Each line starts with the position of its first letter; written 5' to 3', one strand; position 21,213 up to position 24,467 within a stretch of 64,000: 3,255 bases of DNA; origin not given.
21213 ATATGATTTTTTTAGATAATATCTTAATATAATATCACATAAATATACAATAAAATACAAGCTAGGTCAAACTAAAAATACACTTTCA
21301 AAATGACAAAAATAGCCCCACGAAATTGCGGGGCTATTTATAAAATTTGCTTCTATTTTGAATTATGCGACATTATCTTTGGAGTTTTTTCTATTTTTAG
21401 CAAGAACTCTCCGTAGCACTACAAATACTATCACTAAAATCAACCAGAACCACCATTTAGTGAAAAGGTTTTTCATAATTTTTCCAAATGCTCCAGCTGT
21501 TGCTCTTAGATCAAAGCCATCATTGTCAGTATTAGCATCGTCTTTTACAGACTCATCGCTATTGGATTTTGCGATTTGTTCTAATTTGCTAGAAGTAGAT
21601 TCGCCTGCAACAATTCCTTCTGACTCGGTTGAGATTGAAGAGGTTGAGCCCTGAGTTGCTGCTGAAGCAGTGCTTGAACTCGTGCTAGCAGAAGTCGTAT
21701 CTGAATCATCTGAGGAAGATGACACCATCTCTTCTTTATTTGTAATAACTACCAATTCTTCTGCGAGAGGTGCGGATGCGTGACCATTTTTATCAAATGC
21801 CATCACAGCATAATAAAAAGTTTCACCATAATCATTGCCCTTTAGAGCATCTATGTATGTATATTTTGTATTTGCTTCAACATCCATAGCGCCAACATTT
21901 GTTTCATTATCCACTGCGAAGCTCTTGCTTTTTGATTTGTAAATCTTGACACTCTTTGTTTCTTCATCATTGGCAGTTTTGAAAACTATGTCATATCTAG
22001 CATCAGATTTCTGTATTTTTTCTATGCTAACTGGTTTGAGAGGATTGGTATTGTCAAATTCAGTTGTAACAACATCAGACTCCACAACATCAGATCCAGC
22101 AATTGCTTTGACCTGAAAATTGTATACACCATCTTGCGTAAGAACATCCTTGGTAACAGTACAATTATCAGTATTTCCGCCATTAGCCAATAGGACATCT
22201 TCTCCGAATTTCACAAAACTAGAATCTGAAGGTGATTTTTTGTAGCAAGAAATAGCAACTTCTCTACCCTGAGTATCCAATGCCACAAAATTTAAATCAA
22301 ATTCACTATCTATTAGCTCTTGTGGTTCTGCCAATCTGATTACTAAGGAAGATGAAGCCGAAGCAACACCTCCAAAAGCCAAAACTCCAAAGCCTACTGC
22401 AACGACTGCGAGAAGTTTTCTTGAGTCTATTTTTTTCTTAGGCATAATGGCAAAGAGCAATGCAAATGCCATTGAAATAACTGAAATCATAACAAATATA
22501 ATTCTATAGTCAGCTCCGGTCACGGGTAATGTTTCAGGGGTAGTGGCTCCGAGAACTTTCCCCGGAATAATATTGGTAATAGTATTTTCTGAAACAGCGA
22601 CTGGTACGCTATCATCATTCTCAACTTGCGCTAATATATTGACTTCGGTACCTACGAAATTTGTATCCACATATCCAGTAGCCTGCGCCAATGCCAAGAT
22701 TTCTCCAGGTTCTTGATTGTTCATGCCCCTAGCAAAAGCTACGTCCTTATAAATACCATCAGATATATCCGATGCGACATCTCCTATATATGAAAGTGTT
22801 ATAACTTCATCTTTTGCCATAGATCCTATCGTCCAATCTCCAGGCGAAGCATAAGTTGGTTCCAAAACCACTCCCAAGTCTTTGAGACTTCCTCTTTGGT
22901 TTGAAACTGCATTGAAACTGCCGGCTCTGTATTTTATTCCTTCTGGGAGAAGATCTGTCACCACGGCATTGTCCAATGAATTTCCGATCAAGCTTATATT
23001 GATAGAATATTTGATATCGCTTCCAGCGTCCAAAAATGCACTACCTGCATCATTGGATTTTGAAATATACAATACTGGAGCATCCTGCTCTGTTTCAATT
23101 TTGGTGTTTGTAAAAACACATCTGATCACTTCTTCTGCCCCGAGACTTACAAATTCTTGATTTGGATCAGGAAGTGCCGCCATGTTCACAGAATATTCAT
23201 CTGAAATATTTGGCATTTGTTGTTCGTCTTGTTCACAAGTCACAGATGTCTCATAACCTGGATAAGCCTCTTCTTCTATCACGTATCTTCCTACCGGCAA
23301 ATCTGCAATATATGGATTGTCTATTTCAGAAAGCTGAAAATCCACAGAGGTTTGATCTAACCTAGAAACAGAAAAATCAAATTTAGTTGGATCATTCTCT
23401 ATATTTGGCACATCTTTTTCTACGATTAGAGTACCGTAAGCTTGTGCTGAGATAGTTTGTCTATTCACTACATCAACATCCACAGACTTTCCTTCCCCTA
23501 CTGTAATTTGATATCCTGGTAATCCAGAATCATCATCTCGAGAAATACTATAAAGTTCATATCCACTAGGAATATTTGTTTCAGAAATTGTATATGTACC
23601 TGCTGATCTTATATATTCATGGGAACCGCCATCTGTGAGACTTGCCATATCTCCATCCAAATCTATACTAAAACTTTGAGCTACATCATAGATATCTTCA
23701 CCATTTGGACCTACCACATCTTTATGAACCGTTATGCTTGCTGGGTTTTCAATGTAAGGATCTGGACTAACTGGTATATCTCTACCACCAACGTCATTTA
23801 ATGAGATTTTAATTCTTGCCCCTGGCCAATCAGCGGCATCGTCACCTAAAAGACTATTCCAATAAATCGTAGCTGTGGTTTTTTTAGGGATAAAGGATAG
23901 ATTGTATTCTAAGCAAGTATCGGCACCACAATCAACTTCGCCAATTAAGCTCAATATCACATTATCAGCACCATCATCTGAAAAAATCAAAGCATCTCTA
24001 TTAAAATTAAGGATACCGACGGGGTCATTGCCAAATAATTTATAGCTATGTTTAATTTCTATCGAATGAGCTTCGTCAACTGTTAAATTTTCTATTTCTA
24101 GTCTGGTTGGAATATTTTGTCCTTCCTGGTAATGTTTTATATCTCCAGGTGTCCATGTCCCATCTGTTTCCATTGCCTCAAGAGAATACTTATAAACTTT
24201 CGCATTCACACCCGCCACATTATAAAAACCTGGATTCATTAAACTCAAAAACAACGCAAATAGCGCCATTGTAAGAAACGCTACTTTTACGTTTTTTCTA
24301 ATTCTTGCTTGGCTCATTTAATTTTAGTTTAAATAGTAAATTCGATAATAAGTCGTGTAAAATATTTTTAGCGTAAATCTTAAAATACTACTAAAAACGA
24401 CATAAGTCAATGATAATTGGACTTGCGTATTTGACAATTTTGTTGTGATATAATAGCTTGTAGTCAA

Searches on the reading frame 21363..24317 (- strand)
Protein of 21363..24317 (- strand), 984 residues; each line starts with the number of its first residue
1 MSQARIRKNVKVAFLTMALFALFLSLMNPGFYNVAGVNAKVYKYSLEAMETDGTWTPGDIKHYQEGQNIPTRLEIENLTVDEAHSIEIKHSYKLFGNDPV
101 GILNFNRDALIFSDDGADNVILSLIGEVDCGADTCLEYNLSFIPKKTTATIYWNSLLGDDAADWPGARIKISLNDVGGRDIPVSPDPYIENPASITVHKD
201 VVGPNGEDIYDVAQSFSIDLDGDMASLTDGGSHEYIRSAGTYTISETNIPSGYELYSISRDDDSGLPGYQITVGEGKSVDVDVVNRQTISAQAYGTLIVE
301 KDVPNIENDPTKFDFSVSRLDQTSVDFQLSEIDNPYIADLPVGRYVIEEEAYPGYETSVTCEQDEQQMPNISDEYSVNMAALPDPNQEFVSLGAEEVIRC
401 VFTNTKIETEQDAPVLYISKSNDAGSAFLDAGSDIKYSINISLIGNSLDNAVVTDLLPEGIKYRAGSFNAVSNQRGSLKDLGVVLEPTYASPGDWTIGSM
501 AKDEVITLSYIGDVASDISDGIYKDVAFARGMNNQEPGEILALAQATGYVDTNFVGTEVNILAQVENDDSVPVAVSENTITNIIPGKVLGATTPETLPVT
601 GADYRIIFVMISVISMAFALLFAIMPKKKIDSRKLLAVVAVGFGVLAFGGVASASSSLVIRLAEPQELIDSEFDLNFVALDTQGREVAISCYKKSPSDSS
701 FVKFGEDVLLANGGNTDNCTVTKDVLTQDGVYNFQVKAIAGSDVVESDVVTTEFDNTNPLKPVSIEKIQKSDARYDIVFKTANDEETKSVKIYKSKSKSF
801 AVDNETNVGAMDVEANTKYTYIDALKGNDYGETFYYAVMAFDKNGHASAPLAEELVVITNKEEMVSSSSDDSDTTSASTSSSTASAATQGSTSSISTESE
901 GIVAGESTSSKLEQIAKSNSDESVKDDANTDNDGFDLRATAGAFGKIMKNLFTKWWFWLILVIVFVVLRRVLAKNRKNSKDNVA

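Call 4: search_protein_families(library=ncbifam, proteins=[window:21363-24317:-], max_evalue=1)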
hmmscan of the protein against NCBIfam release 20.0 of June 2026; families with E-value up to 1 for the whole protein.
window:21363-24317:- (984 aa): 1 family
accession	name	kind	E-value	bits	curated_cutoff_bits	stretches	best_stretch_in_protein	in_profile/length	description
TIGR01451.2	B_ant_repeat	repeat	0.009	16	24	1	429-469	8-49/53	DUF11 type repeat protein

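Call 5: search_protein_families(library=pfam, proteins=[window:21363-24317:-], max_evalue=1)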
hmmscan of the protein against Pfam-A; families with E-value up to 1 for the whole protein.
window:21363-24317:- (984 aa): 3 families
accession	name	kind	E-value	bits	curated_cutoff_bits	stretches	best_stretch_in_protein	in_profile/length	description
PF24514.1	SpaA_4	-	4.5e-06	27.9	27.3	1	309-406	10-107/107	Prealbumin-like fold domain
PF17802.7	SpaA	-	0.0075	16.9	23.1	1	239-255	51-67/91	Prealbumin-like fold domain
PF14264.12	Glucos_trans_II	-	0.041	13.5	30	0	607-647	244-286/317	Glucosyl transferase GtrII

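Call 37: search_solved_structures(query=window:21363-24317:-, max_evalue=1)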
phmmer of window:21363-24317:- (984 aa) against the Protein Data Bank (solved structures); distinct sequences matched with E-value up to 1: 2.
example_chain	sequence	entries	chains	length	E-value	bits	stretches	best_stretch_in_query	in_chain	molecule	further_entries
5oql_D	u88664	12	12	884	0.85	10.9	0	777-904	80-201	Utp4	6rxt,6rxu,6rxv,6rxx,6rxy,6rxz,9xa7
5n1a_A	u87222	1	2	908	0.89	10.8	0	777-904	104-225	utp4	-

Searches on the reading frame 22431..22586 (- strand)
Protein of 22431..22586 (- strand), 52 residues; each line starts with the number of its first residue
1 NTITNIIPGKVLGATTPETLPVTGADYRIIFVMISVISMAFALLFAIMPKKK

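Call 31: search_protein_families(library=ncbifam, proteins=[window:22431-22586:-], max_evalue=10)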
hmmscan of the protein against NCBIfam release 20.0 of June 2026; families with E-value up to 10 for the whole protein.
seq(52 aa): 2 families
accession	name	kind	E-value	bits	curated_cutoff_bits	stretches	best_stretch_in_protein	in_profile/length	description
NF033902.0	iso_D2_wall_anc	subfamily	0.02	13.7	95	1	15-48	505-538/540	SpaH/EbpB family LPXTG-anchored major pilin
NF053819.1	EF0750_LPXTG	subfamily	0.078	13.5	47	1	15-52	67-105/105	EF2685/EF0750 family sortase-dependent surface protein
